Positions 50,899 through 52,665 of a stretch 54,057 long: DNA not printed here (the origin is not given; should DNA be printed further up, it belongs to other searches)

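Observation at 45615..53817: Candidate novel protein-sorting/cell-surface modification system: AdoMetDC-like enzyme, tandem exosortase, GT-C-like membrane proteins and methyltransferase, paired with an IPTL-CTERM-like tagged substrate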

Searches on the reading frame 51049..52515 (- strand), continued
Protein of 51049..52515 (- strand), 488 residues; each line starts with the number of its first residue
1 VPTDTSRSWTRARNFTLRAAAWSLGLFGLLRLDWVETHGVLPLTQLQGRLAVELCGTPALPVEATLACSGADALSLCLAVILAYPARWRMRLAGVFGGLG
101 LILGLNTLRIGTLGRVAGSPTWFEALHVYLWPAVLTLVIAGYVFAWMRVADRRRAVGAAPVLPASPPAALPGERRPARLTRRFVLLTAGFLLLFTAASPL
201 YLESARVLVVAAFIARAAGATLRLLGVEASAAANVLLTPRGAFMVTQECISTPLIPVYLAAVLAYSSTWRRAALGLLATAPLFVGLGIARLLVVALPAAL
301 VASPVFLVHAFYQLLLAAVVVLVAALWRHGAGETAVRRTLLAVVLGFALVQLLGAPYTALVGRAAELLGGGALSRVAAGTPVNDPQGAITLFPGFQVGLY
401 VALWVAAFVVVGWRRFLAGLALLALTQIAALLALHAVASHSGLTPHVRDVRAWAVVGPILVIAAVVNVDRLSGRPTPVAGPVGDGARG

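Call 30: find_related_loci(query=A2, collection=genome_contigs, flank=10000)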
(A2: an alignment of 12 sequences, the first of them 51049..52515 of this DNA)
Query A2 (488 aa) in genome_contigs; peptide patterns used: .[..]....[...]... (x = any residue, [..] = any of these).
102 stretches matched a pattern; 94 encode a relative of the query (tblastn E <= 1e-3); the best 80 are kept; 80 distinct loci.
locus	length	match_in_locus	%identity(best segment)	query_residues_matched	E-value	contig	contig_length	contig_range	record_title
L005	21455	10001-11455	76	1-487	0e+0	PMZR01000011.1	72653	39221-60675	MAG: Acidobacteria bacterium isolate fen_186 73.20110800_E3D.77_contig_2476, whole genome shotgun sequence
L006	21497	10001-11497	61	1-487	7e-170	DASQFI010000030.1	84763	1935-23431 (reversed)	MAG TPA_asm: Vicinamibacterales bacterium isolate SMAG_U11776 k141_970386, whole genome shotgun sequence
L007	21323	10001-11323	65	1-461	7e-169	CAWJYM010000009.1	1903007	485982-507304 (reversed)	MAG: uncultured Acidobacteriota bacterium isolate MFD06742.bin.1.259 genome assembly, contig: contig_6991, whole genome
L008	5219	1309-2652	66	1-468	1e-167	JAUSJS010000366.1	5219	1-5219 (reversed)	MAG: Candidatus Limnocylindrales bacterium isolate E14_metabat.bin.312 E14_k141_1606422, whole genome shotgun sequence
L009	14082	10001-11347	65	1-468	2e-164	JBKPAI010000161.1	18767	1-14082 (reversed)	MAG: Acidobacteriota bacterium isolate GB_HAYS_MAG_00009 GB_HAYS_000000108549, whole genome shotgun sequence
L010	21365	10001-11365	63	1-469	1e-161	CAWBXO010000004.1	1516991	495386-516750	MAG: uncultured Acidobacteriota bacterium isolate MFD05442.bin.1.381 genome assembly, contig: contig_7238, whole genome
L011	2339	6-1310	65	14-470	2e-167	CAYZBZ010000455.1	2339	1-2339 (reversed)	MAG TPA_asm: uncultured Vicinamibacterales bacterium isolate SRP136066_co1_92 genome assembly, contig: NODE_103500_lengt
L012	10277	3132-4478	61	3-470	3e-156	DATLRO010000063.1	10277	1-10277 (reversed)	MAG TPA_asm: Vicinamibacterales bacterium isolate SMAG_U13906 k141_463730, whole genome shotgun sequence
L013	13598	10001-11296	61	1-467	4e-155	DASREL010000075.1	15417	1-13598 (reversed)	MAG TPA_asm: Vicinamibacterales bacterium isolate SMAG_U10005 k141_377762, whole genome shotgun sequence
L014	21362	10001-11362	62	3-467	2e-148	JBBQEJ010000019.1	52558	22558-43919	MAG: Vicinamibacterales bacterium isolate Co_metawrap_1112 Cmw_1112_k141_1424423_length_52558_cov_12.8439, whole genome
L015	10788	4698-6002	61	3-466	4e-147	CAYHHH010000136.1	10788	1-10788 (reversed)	MAG TPA_asm: uncultured Bifidobacteriaceae bacterium isolate ERP119702_co1_17 genome assembly, contig: NODE_8032_length_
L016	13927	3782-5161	60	1-470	1e-146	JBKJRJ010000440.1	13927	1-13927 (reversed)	MAG: Vicinamibacterales bacterium isolate ant_bin.531 k117_448275, whole genome shotgun sequence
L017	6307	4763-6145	58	1-470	2e-144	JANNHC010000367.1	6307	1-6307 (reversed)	MAG: Acidobacteriota bacterium isolate SOY_6_C_metabat_331 SOY_6_C_k141_1888830, whole genome shotgun sequence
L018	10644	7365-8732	61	1-470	9e-143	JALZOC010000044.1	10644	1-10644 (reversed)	MAG: Acidobacteriota bacterium isolate MSU bin101 SD1458_NODE_1178_length_10644_cov_0.991062, whole genome shotgun seque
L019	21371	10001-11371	60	1-468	5e-141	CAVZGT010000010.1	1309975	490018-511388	MAG: uncultured Acidobacteriota bacterium isolate MFD05567.bin.2.150 genome assembly, contig: contig_20007, whole genome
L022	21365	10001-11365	62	14-488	4e-136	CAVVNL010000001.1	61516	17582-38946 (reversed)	MAG: uncultured Acidobacteriota bacterium isolate MFD05567.bin.2.74 genome assembly, contig: contig_141354, whole genome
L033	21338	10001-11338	55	4-468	1e-124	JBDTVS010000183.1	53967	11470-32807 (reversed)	MAG: Acidobacteriota bacterium isolate cluster3_bin.73 NODE_1409_length_53967_cov_11.952849, whole genome shotgun sequen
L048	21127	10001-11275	56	22-470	8e-100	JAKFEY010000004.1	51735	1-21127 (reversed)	MAG: Vicinamibacterales bacterium isolate LC085 contig-124_551, whole genome shotgun sequence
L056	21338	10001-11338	40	14-462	3e-79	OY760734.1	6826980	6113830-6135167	MAG: Vicinamibacterales bacterium isolate 10b48155-431e-4809-9d43-759f23ff96f9 genome assembly, chromosome: 1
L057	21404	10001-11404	38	12-480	3e-78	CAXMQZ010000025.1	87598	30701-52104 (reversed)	MAG: uncultured Polyangiaceae bacterium isolate 10C-St20-MC-01_bin.6.orig genome assembly, contig: k141_2267712, whole g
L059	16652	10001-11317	43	14-462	3e-76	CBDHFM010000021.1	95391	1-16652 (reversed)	MAG: Vicinamibacterales bacterium isolate 1df3f988-940b-40e8-83c1-45d71c881355 genome assembly, contig: chromosome_8, wh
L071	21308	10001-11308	42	15-459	3e-67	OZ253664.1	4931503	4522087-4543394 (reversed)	MAG: Vicinamibacterales bacterium isolate a9dab573-4f8c-481d-bf6a-234275a50d18 genome assembly, chromosome: 1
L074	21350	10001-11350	41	2-459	1e-66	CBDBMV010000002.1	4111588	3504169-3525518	MAG: Vicinamibacterales bacterium isolate 2187f636-645f-436b-8049-49ee8fb927be genome assembly, contig: contig_2, whole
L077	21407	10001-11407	39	14-480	5e-66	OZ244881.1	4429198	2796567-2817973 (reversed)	MAG: Vicinamibacterales bacterium isolate 9500b09d-e89d-4900-af97-ba4a19cfec2a genome assembly, chromosome: 1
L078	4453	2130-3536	37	14-462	7e-66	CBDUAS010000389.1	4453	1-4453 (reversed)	MAG TPA_asm: uncultured bacterium isolate ERR2431952_binner12_Refined_100 genome assembly, contig: ERZ23880211.29449, wh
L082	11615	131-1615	35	15-487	2e-63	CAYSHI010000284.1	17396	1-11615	MAG TPA_asm: uncultured Acidobacteriota bacterium isolate binchicken_co231_131 genome assembly, contig: k141_49863, whol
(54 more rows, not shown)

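Call 36: search_solved_structures(query=A1, max_evalue=1, show_alignments=2)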
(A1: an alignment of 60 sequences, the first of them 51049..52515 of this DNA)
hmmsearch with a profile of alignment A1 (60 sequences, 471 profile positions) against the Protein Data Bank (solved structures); distinct sequences matched with E-value up to 1: 0.

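Call 42: predict_structure(alignment_id=A1)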
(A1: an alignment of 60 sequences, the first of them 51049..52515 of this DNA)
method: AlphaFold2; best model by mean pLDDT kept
length: 488 residues; sequences in the alignment: 60
mean_pLDDT: 89.9   pTM: 0.82
mean pLDDT of the five models: 89.9, 88.4, 88.2, 87.9, 87.7
residues with pLDDT >= 90: 348; 70-90: 105; 50-70: 29; < 50: 6
segments of 3 or more residues with pLDDT < 50: 1-3, 379-381
pLDDT, mean of each block of 10 residues (from residue 1): 64 90 90 91 97 97 93 96 96 98 98 97 93 93 94 87 70 74 93 93 94 97 95 95 92 94 95 97 94 79 79 91 94 96 96 94 92 63 76 95 95 96 97 90 84 94 92 78 61
secondary structure, 60 per line:
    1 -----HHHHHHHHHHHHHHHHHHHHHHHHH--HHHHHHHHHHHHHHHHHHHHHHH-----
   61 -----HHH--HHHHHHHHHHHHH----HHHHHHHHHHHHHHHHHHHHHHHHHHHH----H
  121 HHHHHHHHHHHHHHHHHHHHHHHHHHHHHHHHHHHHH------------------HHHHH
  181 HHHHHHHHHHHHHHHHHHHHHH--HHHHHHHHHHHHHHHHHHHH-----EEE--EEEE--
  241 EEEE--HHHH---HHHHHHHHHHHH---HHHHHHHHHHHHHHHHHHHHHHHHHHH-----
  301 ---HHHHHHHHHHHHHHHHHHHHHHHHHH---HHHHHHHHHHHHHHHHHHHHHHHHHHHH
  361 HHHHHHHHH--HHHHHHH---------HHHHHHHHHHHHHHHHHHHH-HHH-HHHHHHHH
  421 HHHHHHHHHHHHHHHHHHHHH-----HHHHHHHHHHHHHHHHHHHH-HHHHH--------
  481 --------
elements in order: H6-30 H33-55 H71-83 H88-115 H120-157 H176-202 H205-224 E230-232 E235-238 E241-244 H247-250 H254-265 H269-295 H304-329 H333-369 H372-378 H388-407 H413-441 H447-466 H468-472

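Call 48: fold_search(model_id=the predicted structure, library=pdb)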
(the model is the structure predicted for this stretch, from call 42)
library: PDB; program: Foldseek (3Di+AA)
matches with E <= 10: 54; with E <= 0.001: 0
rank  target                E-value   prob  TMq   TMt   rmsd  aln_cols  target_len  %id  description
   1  6jb1_B                1.0e+00  0.06  0.12  0.06  29.6       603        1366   13  Structure of pancreatic ATP-sensitive potassium channel bound with repaglinide and ATPgammaS at 3.3A resolution (released 2019-05-22)
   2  8ubz                  1.1e+00  0.05  0.10  0.11  22.1       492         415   13  Choline-bound FLVCR1 (released 2024-03-27)
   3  9qu4                  1.1e+00  0.06  0.11  0.13  22.2       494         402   14  Cryo-EM structure of the inward-open choline-bound state of choline/ethanolamine transporter FLVCR2 (released 2025-06-11)
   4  7t3n                  1.1e+00  0.04  0.10  0.10  25.3       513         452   11  R184Q/E191Q mutant of rat vesicular glutamate transporter 2 (VGLUT2) (released 2022-12-14)
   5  8k1o_A                1.2e+00  0.12  0.15  0.14  25.4       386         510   19  mycobacterial efflux pump, AMPPNP bound state (released 2024-07-17)
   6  8qct                  1.2e+00  0.08  0.14  0.15  22.5       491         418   12  Cryo-EM structure of the inward-facing choline-bound FLVCR1 (released 2024-04-17)
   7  9g83_t                1.3e+00  0.12  0.20  0.21  21.7       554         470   11  Respiratory supercomplex CI1-CIII2-CIV2-(cbb3)1 from alphaproteobacterium (released 2026-02-04)
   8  8uby                  1.8e+00  0.03  0.10  0.11  21.7       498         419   13  Choline-bound FLVCR1 (released 2024-03-27)
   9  8zal_J                1.9e+00  0.08  0.16  0.15  22.2       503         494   14  EmrAB-TolC MFS-type tripartite multidrug efflux pump EA (released 2025-04-30)
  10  6fwf                  1.9e+00  0.06  0.14  0.12  18.8       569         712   15  Low resolution structure of Neisseria meningitidis qNOR (released 2018-03-14)
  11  8sbe                  1.9e+00  0.03  0.09  0.11  24.9       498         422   10  Structure of the rat vesicular glutamate transporter 2 determined by single-particle Cryo-EM (released 2023-05-03)
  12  8thr                  3.2e+00  0.04  0.14  0.15  23.2       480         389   11  Structure of the human vesicular monoamine transporter 2 (VMAT2) bound to tetrabenazine in an occluded conformation (released 2023-10-25)
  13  9jxf_B                3.2e+00  0.02  0.10  0.09  27.6       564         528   12  Cryo-EM structure of apo human XPR1, class 2, with asymmetrically dimerized SPX domains (released 2025-08-27)
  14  7yr5_A                3.4e+00  0.04  0.12  0.14  23.5       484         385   12  Embigin facilitates monocarboxylate transporter 1 localization to plasma membrane and transition to a decoupling state (released 2022-09-28)
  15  8rtd_L                3.5e+00  0.04  0.10  0.14  25.4       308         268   13  Stalk-Arches-IMC structure from the fully-assembled R388 type IV secretion system determined by cryo-EM. (released 2024-06-19)
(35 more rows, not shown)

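Call 65: search_protein_families(library=ncbifam, proteins=[P0202, P0135, P0177], max_evalue=0.01)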
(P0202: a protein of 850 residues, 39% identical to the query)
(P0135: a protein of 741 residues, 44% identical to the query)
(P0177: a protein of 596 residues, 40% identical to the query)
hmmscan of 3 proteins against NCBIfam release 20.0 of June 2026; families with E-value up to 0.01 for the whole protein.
P0202 (850 aa): 38 families (the best 25 are shown)
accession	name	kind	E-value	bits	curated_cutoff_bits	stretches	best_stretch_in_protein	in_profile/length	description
NF046081.1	exosort_XrtX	exception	6.6e-21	74.9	170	2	62-158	68-165/168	exosortase X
TIGR03330.1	SAM_DCase_Bsu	equivalog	1.6e-18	67.1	75.65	1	740-850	3-112/112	adenosylmethionine decarboxylase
TIGR04177.1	exosort_XrtH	exception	6.4e-18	65.2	86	2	65-157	64-157/158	exosortase H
TIGR04178.1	exo_archaeo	signature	2.9e-13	49.9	23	2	69-154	3-94/97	exosortase/archaeosortase family protein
TIGR04300.1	exosort_XrtM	exception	3.2e-12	47.1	125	1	67-152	55-141/150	exosortase family protein XrtM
NF046083.1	exosort_XrtY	exception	1.4e-11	44.6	160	2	65-151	81-167/168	exosortase Y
NF045667.1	MTase_DVU1556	equivalog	3.1e-11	43.1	155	1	534-612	43-119/213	DVU_1556 family methyltransferase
TIGR04144.1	archaeo_VPXXXP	exception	8.5e-11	42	150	1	67-153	64-151/156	archaeosortase B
NF001241.0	PRK00216.1-2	equivalog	4e-10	39.7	327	1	533-612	70-147/231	demethylmenaquinone methyltransferase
NF047649.1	MTase_UXPK_star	exception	7.6e-10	38.3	460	1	535-612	101-181/283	methyltransferase/UXPK-star double selenoprotein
NF041537.1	ArsM_AhpD_UU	exception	6.9e-09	34.9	510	1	536-612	101-180/345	arsenite methyltransferase/AhpD domain selenoprotein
NF041536.1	ArsM_DUF2284_UU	exception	5.9e-08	31.5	575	1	536-612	101-180/459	arsenite methyltransferase/DUF2284 domain selenoprotein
NF045649.1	2X_seleno_MduS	exception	7.2e-08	31.8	380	1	530-622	57-157/338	methyltransferase domain-containing selenoprotein MduS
TIGR01934.1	MenG_MenH_UbiE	subfamily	1.1e-07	31.4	158.35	1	529-612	55-141/223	ubiquinone/menaquinone biosynthesis methyltransferase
TIGR01983.1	UbiG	equivalog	1.3e-07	31.1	102.95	1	533-619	68-158/228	bifunctional 2-polyprenyl-6-hydroxyphenol methylase/3-demethylubiquinol 3-O-methyltransferase UbiG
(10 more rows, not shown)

P0135 (741 aa): 36 families (the best 25 are shown)
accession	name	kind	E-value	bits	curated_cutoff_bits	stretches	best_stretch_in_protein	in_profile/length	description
TIGR04177.1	exosort_XrtH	exception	2.1e-18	66.8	86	2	59-150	64-156/158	exosortase H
TIGR04300.1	exosort_XrtM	exception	1.7e-17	64.2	125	2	60-147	54-142/150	exosortase family protein XrtM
NF046081.1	exosort_XrtX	exception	3.2e-17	62.9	170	2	56-152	68-165/168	exosortase X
TIGR04178.1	exo_archaeo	signature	2.7e-13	50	23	1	61-147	1-93/97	exosortase/archaeosortase family protein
TIGR04144.1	archaeo_VPXXXP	exception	2.9e-13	50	150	2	58-146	61-150/156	archaeosortase B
NF045667.1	MTase_DVU1556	equivalog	1.4e-11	44.3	155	1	550-676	43-162/213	DVU_1556 family methyltransferase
NF046083.1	exosort_XrtY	exception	3.5e-11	43.3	160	2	204-316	54-167/168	exosortase Y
NF047649.1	MTase_UXPK_star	exception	4.2e-10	39.1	460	1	551-628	101-181/283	methyltransferase/UXPK-star double selenoprotein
TIGR01983.1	UbiG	equivalog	4.6e-09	35.9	102.95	1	550-686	69-212/228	bifunctional 2-polyprenyl-6-hydroxyphenol methylase/3-demethylubiquinol 3-O-methyltransferase UbiG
NF001241.0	PRK00216.1-2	equivalog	2e-08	34.1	327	1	549-629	70-148/231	demethylmenaquinone methyltransferase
NF041537.1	ArsM_AhpD_UU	exception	8e-08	31.4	510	1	553-628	102-180/345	arsenite methyltransferase/AhpD domain selenoprotein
NF043040.1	corrin_prot_MT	hypoth_equivalog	8.7e-08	31.9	180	1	549-680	60-202/216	corrinoid protein-associated methyltransferase CpaM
TIGR01934.1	MenG_MenH_UbiE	subfamily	1.4e-07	31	158.35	1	546-628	56-141/223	ubiquinone/menaquinone biosynthesis methyltransferase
NF007610.0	PRK10258.1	equivalog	3.7e-07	29.7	342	1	550-626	62-136/251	malonyl-ACP O-methyltransferase BioC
NF001244.0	PRK00216.1-5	equivalog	1e-06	28.3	216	1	550-628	71-154/236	bifunctional demethylmenaquinone methyltransferase/2-methoxy-6-polyprenyl-1,4-benzoquinol methylase UbiE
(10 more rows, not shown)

P0177 (596 aa): 9 families
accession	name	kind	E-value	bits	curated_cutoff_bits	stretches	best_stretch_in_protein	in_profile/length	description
TIGR03330.1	SAM_DCase_Bsu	equivalog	1.1e-20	74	75.65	1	486-596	3-112/112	adenosylmethionine decarboxylase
NF046081.1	exosort_XrtX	exception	1e-18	67.8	170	2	26-158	37-162/168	exosortase X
TIGR04177.1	exosort_XrtH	exception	1.3e-17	64.2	86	2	19-155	2-155/158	exosortase H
NF046083.1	exosort_XrtY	exception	9.9e-17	61.3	160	2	61-152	77-168/168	exosortase Y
TIGR04178.1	exo_archaeo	signature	3.9e-13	49.5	23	1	68-154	2-93/97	exosortase/archaeosortase family protein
TIGR04300.1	exosort_XrtM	exception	4.3e-13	50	125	1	36-155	23-144/150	exosortase family protein XrtM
TIGR04144.1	archaeo_VPXXXP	exception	2.5e-09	37.2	150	1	36-152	42-150/156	archaeosortase B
TIGR04128.1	exoso_Fjoh_1448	exception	0.00015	22.1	90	1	71-156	87-170/174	exosortase family protein XrtF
NF033505.2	paceosortase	exception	0.0014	18.7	80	0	65-139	57-132/167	pacearchaeosortase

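Call 66: find_encoding_contigs(protein=P0202, flank=8000, max_places=2)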
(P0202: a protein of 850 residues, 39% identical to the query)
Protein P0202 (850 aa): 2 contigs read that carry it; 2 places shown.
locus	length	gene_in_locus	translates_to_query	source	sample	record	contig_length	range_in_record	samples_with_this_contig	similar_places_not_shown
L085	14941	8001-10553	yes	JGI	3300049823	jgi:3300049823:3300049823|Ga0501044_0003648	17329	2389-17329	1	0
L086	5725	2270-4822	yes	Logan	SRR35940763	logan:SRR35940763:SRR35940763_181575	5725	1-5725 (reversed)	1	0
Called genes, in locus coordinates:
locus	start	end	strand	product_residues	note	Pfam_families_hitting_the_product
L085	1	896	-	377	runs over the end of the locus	PF10994:DUF2817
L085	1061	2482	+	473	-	PF01590:GAF, PF13185:GAF_2, PF13492:GAF_3, PF00990:GGDEF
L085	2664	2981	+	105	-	-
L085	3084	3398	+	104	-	-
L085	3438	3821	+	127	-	-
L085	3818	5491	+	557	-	PF06505:XylR_N, PF02830:V4R, PF00158:Sigma54_activat, PF14532:Sigma54_activ_2, PF00004:AAA (weak), PF07728:AAA_5, PF25601:AAA_lid_14, PF02954:HTH_8, +1 more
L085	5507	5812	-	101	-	-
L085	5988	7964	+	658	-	-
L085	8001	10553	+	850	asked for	PF09721:Exosortase_EpsH (weak), PF01209:Ubie_methyltran (weak), PF08241:Methyltransf_11, PF08242:Methyltransf_12, PF13489:Methyltransf_23, PF13649:Methyltransf_25, PF13847:Methyltransf_31, PF02675:AdoMet_dc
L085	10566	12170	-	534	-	PF06414:Zeta_toxin (weak), PF13191:AAA_16 (faint), PF13238:AAA_18 (weak), PF13671:AAA_33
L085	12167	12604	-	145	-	PF05099:TerB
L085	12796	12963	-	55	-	-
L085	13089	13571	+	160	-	-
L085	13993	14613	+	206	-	PF28474:DUF8412, PF13376:OmdA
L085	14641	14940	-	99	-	?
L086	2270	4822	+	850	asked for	PF09721:Exosortase_EpsH (weak), PF01209:Ubie_methyltran (weak), PF08241:Methyltransf_11, PF08242:Methyltransf_12, PF13489:Methyltransf_23, PF13649:Methyltransf_25, PF13847:Methyltransf_31, PF02675:AdoMet_dc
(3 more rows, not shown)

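Call 67: find_encoding_contigs(protein=P0135, flank=8000, max_places=2)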
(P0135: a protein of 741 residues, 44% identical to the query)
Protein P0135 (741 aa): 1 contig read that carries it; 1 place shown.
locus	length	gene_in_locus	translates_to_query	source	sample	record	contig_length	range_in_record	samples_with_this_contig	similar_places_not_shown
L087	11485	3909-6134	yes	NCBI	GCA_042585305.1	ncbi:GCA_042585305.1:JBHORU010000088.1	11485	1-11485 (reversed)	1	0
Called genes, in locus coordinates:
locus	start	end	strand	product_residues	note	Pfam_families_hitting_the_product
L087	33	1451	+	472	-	PF13701:DDE_Tnp_1_4, PF01609:DDE_Tnp_1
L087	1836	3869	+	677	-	PF19830:DUF6311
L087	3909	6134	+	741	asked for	PF09721:Exosortase_EpsH (weak), PF13489:Methyltransf_23, PF08241:Methyltransf_11, PF08242:Methyltransf_12, PF13649:Methyltransf_25, PF13847:Methyltransf_31 (weak)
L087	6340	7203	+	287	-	PF01937:ARMT1-like_dom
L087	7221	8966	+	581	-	PF01545:Cation_efflux, PF01145:Band_7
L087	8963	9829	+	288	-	PF01145:Band_7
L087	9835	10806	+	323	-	PF01145:Band_7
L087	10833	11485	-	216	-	PF13428:TPR_14 (faint), PF13432:TPR_16 (faint), PF14559:TPR_19 (faint), PF07719:TPR_2 (faint), PF13424:TPR_12 (faint)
